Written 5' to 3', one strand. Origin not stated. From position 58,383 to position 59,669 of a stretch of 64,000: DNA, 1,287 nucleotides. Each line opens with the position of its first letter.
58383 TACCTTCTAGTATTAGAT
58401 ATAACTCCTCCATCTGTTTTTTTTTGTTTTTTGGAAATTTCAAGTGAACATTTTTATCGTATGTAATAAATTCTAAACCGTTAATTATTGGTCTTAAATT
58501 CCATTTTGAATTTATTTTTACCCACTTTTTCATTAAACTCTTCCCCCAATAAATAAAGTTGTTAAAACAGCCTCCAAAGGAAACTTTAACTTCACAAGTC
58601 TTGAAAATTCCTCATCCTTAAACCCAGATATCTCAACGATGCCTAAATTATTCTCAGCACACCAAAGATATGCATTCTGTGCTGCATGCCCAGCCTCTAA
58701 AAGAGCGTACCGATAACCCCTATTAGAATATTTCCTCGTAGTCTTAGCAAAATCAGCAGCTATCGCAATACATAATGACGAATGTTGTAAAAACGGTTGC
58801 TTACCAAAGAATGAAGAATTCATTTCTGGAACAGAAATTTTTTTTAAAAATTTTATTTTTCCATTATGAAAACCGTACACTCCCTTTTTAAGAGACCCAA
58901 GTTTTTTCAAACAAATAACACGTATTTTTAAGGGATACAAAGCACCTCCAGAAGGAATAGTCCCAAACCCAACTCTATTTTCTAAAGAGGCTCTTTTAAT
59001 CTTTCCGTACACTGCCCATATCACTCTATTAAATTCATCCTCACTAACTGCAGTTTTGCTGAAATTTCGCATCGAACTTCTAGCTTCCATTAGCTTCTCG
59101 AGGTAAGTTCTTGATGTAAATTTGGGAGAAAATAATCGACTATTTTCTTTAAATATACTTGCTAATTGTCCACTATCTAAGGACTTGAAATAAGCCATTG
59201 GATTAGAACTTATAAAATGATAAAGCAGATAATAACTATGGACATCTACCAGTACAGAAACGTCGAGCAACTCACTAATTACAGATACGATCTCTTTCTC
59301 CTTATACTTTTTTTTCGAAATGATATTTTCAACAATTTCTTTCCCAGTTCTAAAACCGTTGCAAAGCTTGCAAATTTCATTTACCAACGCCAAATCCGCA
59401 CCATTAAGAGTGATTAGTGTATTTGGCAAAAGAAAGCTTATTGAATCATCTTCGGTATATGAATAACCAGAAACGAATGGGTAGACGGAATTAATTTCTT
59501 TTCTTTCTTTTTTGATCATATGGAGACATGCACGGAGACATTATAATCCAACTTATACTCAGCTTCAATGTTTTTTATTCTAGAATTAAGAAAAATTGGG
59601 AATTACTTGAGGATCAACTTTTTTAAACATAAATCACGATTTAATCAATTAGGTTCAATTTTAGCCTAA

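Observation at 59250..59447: PqqD-like RiPP-recognition-element-like segment fused to the N-terminus of the SagB-type dehydrogenase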

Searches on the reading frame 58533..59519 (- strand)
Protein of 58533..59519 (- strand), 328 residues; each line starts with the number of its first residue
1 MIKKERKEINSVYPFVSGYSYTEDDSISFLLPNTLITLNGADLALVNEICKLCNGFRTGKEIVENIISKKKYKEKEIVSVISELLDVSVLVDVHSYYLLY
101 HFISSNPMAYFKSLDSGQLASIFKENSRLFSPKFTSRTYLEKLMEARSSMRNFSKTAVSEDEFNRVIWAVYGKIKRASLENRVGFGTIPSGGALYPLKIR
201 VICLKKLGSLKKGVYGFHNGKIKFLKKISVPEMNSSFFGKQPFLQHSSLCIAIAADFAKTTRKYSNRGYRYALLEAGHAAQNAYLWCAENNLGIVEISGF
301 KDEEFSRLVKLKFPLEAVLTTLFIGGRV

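Call 3: search_protein_families(library=pfam, proteins=[window:58533-59519:-], max_evalue=1)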
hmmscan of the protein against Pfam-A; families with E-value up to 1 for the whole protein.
window:58533-59519:- (328 aa): 1 family
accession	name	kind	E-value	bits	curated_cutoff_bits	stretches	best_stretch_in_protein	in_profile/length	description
PF00881.29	Nitroreductase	-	9.4e-17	62.1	23.5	1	145-323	2-164/167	Nitroreductase family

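Call 4: search_protein_families(library=ncbifam, proteins=[window:58533-59519:-], max_evalue=1)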
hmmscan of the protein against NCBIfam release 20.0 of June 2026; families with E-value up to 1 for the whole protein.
window:58533-59519:- (328 aa): 2 families
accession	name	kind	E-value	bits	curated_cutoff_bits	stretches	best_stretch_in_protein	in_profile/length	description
TIGR03605.1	antibiot_sagB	domain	3.7e-25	88.4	78.4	1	163-325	5-172/173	SagB family peptide dehydrogenase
TIGR04511.1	SagB_rel_DH_2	exception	4.6e-13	49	240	1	135-304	169-346/380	putative peptide maturation dehydrogenase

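Call 5: find_homologous_proteins(query=window:58533-59519:-, max_evalue=0.001)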
Query window:58533-59519:- (328 aa): 108 proteins with E <= 0.001 among 1931 candidates.
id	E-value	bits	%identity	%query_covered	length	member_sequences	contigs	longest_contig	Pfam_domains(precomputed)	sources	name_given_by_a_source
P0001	7.0e-213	724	100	100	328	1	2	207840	PF00881.30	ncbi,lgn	-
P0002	1.6e-116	407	54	99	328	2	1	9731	PF00881.30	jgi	-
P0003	2.8e-95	337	48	99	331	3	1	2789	PF00881.30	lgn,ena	-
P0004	4.0e-78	281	44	97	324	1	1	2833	PF00881.30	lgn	-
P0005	1.6e-77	279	42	97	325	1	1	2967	PF00881.30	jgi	-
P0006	4.9e-77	277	43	97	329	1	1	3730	PF00881.30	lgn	-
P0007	6.2e-76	274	41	98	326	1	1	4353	PF00881.30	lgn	-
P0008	3.5e-75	271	41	96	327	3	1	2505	PF00881.30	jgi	-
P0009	4.5e-75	271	42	96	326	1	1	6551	PF00881.30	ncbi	-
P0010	5.1e-75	271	43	96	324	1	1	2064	PF00881.30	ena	-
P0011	4.8e-74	268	41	97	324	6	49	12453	PF00881.30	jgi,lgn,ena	-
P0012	1.0e-73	267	41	96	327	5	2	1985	PF00881.30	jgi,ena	-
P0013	5.4e-73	264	41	97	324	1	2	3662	PF00881.30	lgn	-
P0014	1.1e-72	263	41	96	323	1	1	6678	PF00881.30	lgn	-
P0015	3.4e-72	262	40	96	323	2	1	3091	PF00881.30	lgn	-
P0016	3.6e-72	262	40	97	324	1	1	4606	PF00881.30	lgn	-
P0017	1.1e-71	260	39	97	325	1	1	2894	PF00881.30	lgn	-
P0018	1.2e-71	260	41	98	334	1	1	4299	PF00881.30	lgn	-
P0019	2.4e-71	259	40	97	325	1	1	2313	PF00881.30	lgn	-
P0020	3.5e-71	258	41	96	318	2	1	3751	PF00881.30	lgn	-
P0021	4.4e-71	258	41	97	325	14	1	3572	PF00881.30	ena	-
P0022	4.6e-71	258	39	97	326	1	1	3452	PF00881.30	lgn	-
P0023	5.3e-71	258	40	96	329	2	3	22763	PF00881.30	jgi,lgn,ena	-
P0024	8.6e-71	257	42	96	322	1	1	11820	PF00881.30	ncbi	-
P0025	2.1e-70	256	41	96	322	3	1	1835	PF00881.30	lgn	-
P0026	4.6e-70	255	40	98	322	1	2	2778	PF00881.30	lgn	-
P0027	7.2e-70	254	40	96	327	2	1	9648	PF00881.30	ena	-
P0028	7.3e-70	254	40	97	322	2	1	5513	PF00881.30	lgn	-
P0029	2.7e-69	252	39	98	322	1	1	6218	PF00881.30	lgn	-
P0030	3.6e-69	252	41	96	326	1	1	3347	PF00881.30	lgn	-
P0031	3.7e-69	252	40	100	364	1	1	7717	PF00881.30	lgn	-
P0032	5.2e-69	251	41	97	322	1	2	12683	PF00881.30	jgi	jgi:SagB-type dehydrogenase family enzyme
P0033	6.2e-69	251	37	97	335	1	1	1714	PF00881.30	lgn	-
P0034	8.1e-69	251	42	97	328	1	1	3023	PF00881.30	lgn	-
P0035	1.5e-68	250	41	96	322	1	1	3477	PF00881.30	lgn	-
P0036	5.9e-68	248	39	96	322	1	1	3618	PF00881.30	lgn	-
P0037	6.8e-68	247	37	97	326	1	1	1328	PF00881.30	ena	-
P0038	1.4e-67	246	39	96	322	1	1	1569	PF00881.30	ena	-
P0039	4.2e-67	245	40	96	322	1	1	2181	PF00881.30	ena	-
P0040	7.9e-67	244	40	97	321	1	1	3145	PF00881.30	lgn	-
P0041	8.3e-67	244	39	97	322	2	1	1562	PF00881.30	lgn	-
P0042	1.6e-66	243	40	95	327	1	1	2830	PF00881.30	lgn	-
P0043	6.3e-66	241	39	96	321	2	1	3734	PF00881.30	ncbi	-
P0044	9.6e-66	240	39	98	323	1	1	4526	PF00881.30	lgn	-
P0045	2.0e-65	239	42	88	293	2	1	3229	PF00881.30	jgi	-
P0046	3.1e-65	239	38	96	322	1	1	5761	PF00881.30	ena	-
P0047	7.8e-65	237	38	95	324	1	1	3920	PF00881.30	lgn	-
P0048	1.5e-64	236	40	93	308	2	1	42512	PF00881.30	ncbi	ncbi:MAG: SagB/ThcOx family dehydrogenase [Patescibacteria group bacterium]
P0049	3.3e-63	232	38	95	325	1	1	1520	PF00881.30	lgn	-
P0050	4.3e-63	232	39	96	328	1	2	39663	PF00881.30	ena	-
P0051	1.3e-62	230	38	97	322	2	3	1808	PF00881.30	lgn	-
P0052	3.1e-62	229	39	97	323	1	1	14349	PF00881.30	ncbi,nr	ncbi:MAG: SagB/ThcOx family dehydrogenase [Candidatus Yanofskybacteria bacterium]|nr:SagB/ThcOx fami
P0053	8.6e-62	227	36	96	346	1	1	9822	PF00881.30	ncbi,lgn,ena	-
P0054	1.2e-61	227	37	96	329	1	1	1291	PF00881.30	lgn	-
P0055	5.1e-61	225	37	95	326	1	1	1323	PF00881.30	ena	-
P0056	1.3e-60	224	38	95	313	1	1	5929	PF00881.30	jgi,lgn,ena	-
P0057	1.2e-59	220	46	72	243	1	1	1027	PF00881.30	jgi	jgi:SagB-type dehydrogenase family enzyme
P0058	3.7e-59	219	34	96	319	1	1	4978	PF00881.30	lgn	-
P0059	2.0e-57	213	46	75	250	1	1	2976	PF00881.30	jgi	jgi:SagB-type dehydrogenase family enzyme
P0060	1.8e-56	210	37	95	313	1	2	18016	PF00881.30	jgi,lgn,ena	jgi:SagB-type dehydrogenase family enzyme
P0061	2.3e-55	206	36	93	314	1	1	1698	PF00881.30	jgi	-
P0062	1.0e-48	184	36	96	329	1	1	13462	PF00881.30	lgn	-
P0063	1.5e-46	177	44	59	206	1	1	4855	PF00881.30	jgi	jgi:SagB-type dehydrogenase family enzyme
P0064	2.9e-46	176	36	86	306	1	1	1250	PF00881.30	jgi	jgi:SagB-type dehydrogenase family enzyme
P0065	1.4e-45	174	35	99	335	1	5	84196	PF00881.30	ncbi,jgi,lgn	-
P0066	5.0e-42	163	33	100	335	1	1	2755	PF00881.30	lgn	-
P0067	1.1e-41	161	44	61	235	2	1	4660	PF00881.30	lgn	-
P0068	3.3e-37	147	32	96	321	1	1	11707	PF00881.30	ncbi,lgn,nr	ncbi:MAG: SagB family peptide dehydrogenase [bacterium]|nr:SagB family peptide dehydrogenase [bacter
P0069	4.3e-30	123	38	58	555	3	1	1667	PF00881.30,PF02624.22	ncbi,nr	ncbi:MAG: YcaO-like family protein, partial [Candidatus Uhrbacteria bacterium]|nr:YcaO-like family p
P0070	2.2e-27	114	30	95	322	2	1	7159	PF00881.30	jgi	-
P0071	4.0e-27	114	44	43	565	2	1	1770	PF00881.30,PF02624.22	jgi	jgi:thiazole/oxazole-forming peptide maturase SagD family component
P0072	2.9e-23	101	26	95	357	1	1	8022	PF00881.30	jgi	-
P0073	4.2e-23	100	27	98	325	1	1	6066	PF00881.30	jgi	jgi:SagB-type dehydrogenase family enzyme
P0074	6.5e-22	96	31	93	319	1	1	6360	PF00881.30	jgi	jgi:SagB-type dehydrogenase family enzyme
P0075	6.9e-22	96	30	86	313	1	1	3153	PF00881.30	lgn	-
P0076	1.3e-21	95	27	98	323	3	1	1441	PF00881.30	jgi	jgi:SagB-type dehydrogenase family enzyme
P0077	3.6e-21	94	27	97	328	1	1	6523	PF00881.30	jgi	jgi:SagB-type dehydrogenase family enzyme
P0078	1.1e-20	92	28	95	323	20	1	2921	PF00881.30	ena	-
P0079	3.0e-20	91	33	61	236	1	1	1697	PF00881.30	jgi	-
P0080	7.0e-20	90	40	42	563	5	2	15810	PF00881.30,PF02624.22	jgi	jgi:ribosomal protein S12 methylthiotransferase accessory factor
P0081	1.7e-19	88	26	98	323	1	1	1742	PF00881.30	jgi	jgi:SagB-type dehydrogenase family enzyme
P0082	2.3e-19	88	28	92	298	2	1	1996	PF00881.30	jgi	-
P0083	2.8e-19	88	27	97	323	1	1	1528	PF00881.30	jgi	jgi:SagB-type dehydrogenase family enzyme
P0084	4.0e-19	87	27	86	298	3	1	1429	PF00881.30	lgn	-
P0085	2.7e-18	85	29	90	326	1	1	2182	PF00881.30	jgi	jgi:SagB-type dehydrogenase family enzyme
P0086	3.9e-18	84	29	85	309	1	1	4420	PF00881.30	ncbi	-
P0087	8.5e-18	83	27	93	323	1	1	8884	PF00881.30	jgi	jgi:SagB-type dehydrogenase family enzyme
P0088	1.8e-17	82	27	95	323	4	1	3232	PF00881.30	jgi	jgi:SagB-type dehydrogenase family enzyme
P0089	2.6e-17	81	31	64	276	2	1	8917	PF00881.30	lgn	-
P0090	7.4e-17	80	33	52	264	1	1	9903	PF00881.30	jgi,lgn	jgi:SagB-type dehydrogenase family enzyme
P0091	9.0e-17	80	26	95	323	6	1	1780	PF00881.30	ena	-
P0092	1.2e-16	79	25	97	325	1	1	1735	PF00881.30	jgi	jgi:SagB-type dehydrogenase family enzyme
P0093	2.7e-16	78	29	58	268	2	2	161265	PF00881.30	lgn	-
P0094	2.7e-16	78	32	52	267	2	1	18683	PF00881.30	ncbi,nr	ncbi:MAG: SagB/ThcOx family dehydrogenase [Cytophagales bacterium]|nr:SagB/ThcOx family dehydrogenas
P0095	2.0e-15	75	27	85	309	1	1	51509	PF00881.30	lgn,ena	-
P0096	1.4e-14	72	34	56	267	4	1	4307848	PF00881.30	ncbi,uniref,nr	ncbi:SagB/ThcOx family dehydrogenase [Rhodobacteraceae bacterium N5(2021)]|uniref:SagB/ThcOx family 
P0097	1.7e-14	72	35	53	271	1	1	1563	PF00881.30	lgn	-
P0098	6.6e-14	70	30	73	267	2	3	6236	PF00881.30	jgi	jgi:SagB-type dehydrogenase family enzyme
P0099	9.2e-14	70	31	54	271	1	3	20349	PF00881.30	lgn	-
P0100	1.2e-13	69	25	93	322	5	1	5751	PF00881.30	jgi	jgi:SagB-type dehydrogenase family enzyme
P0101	1.5e-13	69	31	64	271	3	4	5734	PF00881.30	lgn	-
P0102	7.6e-13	67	51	23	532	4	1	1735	PF00881.30,PF02624.22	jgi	jgi:thiazole/oxazole-forming peptide maturase SagD family component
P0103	1.7e-12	66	31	52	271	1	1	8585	PF00881.30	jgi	jgi:SagB-type dehydrogenase family enzyme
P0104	2.2e-12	65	29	68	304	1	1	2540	PF00881.30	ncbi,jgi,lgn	jgi:SagB-type dehydrogenase family enzyme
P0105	3.5e-12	64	31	61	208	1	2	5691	PF00881.30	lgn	-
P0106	2.3e-10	59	31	57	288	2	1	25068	PF00881.30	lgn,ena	-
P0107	3.6e-8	51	30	53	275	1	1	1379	PF00881.30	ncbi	-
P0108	1.1e-7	50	28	55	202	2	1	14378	PF00881.30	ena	-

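Call 6: search_solved_structures(query=window:58533-59519:-, max_evalue=10, show_alignments=2)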
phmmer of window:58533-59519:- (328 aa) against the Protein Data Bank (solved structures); distinct sequences matched with E-value up to 10: 13.
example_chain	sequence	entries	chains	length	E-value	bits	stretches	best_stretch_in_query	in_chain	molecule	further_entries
3eo7_A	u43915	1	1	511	6.7e-15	58.5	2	163-312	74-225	Putative Nitroreductase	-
3hoi_A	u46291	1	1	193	5.5e-06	29.3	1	131-300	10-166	FMN-dependent nitroreductase BF3017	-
7ly5_B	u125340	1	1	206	1.2e-05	28.2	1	142-312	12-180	BmdC, oxidase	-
6gos_C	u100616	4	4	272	2e-05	27.5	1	85-324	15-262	Microcin B17-processing protein McbC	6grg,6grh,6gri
7ly7_B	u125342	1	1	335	3.1e-05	26.8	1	140-312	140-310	BmdC, Oxidase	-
7ly4_A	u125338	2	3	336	3.1e-05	26.8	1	140-312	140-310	BmdC, Oxidase | BmdC, NRPS oxidase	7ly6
8cqs_A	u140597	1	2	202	0.014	18.1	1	137-312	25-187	Nitroreductase-like protein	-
3hj9_A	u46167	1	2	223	0.07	15.8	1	208-306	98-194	Oxidoreductase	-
5lq4_A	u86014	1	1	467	0.097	15.3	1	135-311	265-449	CyaGox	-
8pz5_A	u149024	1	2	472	0.099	15.3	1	135-311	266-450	SagB-type dehydrogenase domain protein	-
5lq4_B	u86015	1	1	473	0.1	15.3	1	135-311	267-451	CyaGox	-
4dn2_A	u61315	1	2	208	0.61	12.7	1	263-320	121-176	Nitroreductase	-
5hdj_A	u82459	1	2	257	1.1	11.9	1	260-313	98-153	NfrA1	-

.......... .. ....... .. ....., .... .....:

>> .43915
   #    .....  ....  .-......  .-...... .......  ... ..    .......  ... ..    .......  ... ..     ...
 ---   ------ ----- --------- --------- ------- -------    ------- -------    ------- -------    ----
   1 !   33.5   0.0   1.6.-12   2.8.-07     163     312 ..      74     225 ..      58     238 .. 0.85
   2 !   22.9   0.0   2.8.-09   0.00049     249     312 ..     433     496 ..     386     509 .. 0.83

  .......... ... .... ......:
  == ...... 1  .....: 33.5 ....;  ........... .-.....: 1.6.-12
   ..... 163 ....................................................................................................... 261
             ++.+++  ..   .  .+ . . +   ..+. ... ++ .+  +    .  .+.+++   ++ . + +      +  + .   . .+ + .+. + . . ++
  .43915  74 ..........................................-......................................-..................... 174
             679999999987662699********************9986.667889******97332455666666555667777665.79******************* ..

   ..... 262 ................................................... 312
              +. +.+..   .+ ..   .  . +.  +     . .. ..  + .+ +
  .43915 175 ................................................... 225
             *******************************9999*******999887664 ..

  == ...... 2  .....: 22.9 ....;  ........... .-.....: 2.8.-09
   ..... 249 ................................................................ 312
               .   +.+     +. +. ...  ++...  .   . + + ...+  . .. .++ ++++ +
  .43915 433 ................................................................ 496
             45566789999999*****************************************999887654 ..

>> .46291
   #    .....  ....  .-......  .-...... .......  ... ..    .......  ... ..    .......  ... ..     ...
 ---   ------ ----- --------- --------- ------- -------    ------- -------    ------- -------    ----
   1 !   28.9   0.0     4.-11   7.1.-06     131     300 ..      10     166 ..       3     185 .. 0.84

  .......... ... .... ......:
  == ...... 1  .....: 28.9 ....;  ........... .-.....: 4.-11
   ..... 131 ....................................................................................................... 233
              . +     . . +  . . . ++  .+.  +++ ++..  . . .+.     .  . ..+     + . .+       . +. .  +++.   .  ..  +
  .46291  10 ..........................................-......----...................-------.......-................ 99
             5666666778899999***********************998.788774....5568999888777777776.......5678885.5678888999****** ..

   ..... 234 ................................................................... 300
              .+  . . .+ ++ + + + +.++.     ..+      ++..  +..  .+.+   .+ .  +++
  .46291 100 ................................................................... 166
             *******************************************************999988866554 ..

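Call 14: predict_structure(alignment_id=A1)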
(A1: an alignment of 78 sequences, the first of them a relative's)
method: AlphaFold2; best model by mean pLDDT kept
length: 328 residues; sequences in the alignment: 78
mean_pLDDT: 92.1   pTM: 0.88
mean pLDDT of the five models: 92.1, 91.9, 90.0, 89.8, 89.1
residues with pLDDT >= 90: 257; 70-90: 59; 50-70: 10; < 50: 2
segments of 3 or more residues with pLDDT < 50: none
pLDDT, mean of each block of 10 residues (from residue 1): 66 95 95 91 96 97 96 96 95 92 86 93 93 89 95 95 98 75 81 88 97 94 95 89 90 94 90 96 98 96 96 95 97
secondary structure, 60 per line:
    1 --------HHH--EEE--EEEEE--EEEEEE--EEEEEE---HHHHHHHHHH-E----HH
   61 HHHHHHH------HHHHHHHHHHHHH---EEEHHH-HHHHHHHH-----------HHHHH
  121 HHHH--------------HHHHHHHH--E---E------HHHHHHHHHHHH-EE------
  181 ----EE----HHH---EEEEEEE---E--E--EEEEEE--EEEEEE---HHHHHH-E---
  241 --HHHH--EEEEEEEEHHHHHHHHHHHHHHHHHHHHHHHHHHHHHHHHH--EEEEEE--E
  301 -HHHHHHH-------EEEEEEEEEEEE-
elements in order: E14-16 E19-23 E26-31 E34-39 H43-52 H59-67 H74-86 E90-92 H97-104 H116-124 H139-146 H160-171 E197-203 E213-218 E221-226 H230-235 H243-246 E249-256 H257-289 E292-297 H302-308 E316-327

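Call 20: fold_search(model_id=the predicted structure, library=pdb)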
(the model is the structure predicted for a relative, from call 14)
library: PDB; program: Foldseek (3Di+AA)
matches with E <= 10: 272; with E <= 0.001: 187
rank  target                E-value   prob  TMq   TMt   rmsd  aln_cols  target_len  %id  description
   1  7ly7_B                2.0e-15  1.00  0.63  0.63   6.6       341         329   19  Crystal structure of the elongation module of the bacillamide NRPS, BmdB, in complex with the oxidase BmdC (released 2022-02-02)
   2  7ly4_A                2.2e-15  1.00  0.61  0.62   6.7       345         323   18  Cryo-EM structure of the elongation module of the bacillamide NRPS, BmdB, in complex with the oxidase, BmdC (released 2022-02-02)
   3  5lq4_B                1.0e-12  1.00  0.52  0.38  17.4       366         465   14  The Structure of ThcOx, the First Oxidase Protein from the Cyanobactin Pathways (released 2016-11-09)
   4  8pz5_A                1.1e-12  1.00  0.53  0.39  15.9       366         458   16  Structure of ThcOx, solved at wavelength 3.099 A (released 2023-10-25)
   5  5lq4_A                1.3e-12  1.00  0.52  0.38  15.6       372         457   15  The Structure of ThcOx, the First Oxidase Protein from the Cyanobactin Pathways (released 2016-11-09)
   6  6grh_C                1.7e-12  1.00  0.55  0.67   7.2       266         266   22  E. coli Microcin synthetase McbBCD complex with truncated pro-MccB17 bound (released 2019-01-30)
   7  3hoi                  2.2e-12  1.00  0.49  0.81   8.3       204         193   21  Crystal structure of FMN-dependent nitroreductase BF3017 from Bacteroides fragilis NCTC 9343 (YP_212631.1) from Bacteroi (released 2009-06-23)
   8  6gos_C                4.2e-12  1.00  0.56  0.68   7.0       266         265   22  E. coli Microcin synthetase McbBCD complex with pro-MccB17 bound (released 2019-01-30)
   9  8cqs_A                9.3e-12  1.00  0.49  0.82   6.0       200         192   16  Flavin mononucleotide-dependent nitroreductase B.thetaiotaomicron (BT_0217) (released 2024-03-27)
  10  8cqs_B                1.1e-11  1.00  0.49  0.81   7.6       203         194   17  Flavin mononucleotide-dependent nitroreductase B.thetaiotaomicron (BT_0217) (released 2024-03-27)
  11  3hj9_A                2.9e-11  1.00  0.48  0.70   7.3       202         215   20  Crystal structure of a putative nitroreductase (reut_a1228) from ralstonia eutropha jmp134 at 2.00 A resolution (released 2009-06-16)
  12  7ly5_B                3.7e-11  1.00  0.49  0.83   3.9       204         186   20  Proteolyzed crystal structure of the bacillamide NRPS, BmdB, in complex with the oxidase BmdC (released 2022-02-02)
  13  3hj9_B                6.9e-11  1.00  0.48  0.74   7.1       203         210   20  Crystal structure of a putative nitroreductase (reut_a1228) from ralstonia eutropha jmp134 at 2.00 A resolution (released 2009-06-16)
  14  3eo7                  3.6e-10  1.00  0.46  0.32  15.1       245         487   21  Crystal structure of a putative nitroreductase (ava_2154) from anabaena variabilis atcc 29413 at 1.80 A resolution (released 2008-10-28)
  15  3e10_B                1.3e-07  1.00  0.38  0.72   3.2       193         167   16  Crystal structure of Putative NADH Oxidase (NP_348178.1) from CLOSTRIDIUM ACETOBUTYLICUM at 1.40 A resolution (released 2008-08-12)
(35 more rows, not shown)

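Call 27: find_encoding_contigs(protein=P0001, flank=10000, max_places=3)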
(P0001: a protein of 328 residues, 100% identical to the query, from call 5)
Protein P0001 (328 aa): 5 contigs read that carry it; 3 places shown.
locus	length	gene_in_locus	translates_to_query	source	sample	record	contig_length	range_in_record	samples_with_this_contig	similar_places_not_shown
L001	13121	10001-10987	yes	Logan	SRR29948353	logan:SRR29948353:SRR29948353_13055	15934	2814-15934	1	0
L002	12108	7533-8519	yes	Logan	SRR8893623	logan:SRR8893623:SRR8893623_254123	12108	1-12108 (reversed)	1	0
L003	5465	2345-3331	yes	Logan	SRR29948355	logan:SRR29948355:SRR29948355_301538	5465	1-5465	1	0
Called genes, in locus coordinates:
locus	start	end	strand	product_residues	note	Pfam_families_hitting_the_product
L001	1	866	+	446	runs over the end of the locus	PF00275:EPSP_synthase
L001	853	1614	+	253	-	PF00483:NTP_transferase, PF01128:IspD, PF12804:NTP_transf_3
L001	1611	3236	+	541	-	PF08245:Mur_ligase_M, PF02875:Mur_ligase_C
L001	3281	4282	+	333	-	PF00953:Glycos_transf_4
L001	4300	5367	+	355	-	PF01098:FTSW_RODA_SPOVE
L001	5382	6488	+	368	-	PF03033:Glyco_transf_28, PF04101:Glyco_tran_28_C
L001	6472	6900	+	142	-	-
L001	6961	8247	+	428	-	PF11104:PilM_2 (faint), PF14450:FtsA, PF02491:SHS2_FTSA, PF06723:MreB_Mbl (weak), PF06277:EutA (weak), PF14450:FtsA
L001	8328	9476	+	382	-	PF00091:Tubulin, PF12327:FtsZ_C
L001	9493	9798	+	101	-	-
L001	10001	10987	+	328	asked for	PF00881:Nitroreductase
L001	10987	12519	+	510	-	PF02624:YcaO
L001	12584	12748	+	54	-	-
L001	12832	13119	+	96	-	?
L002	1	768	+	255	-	?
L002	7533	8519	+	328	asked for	PF00881:Nitroreductase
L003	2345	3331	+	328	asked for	PF00881:Nitroreductase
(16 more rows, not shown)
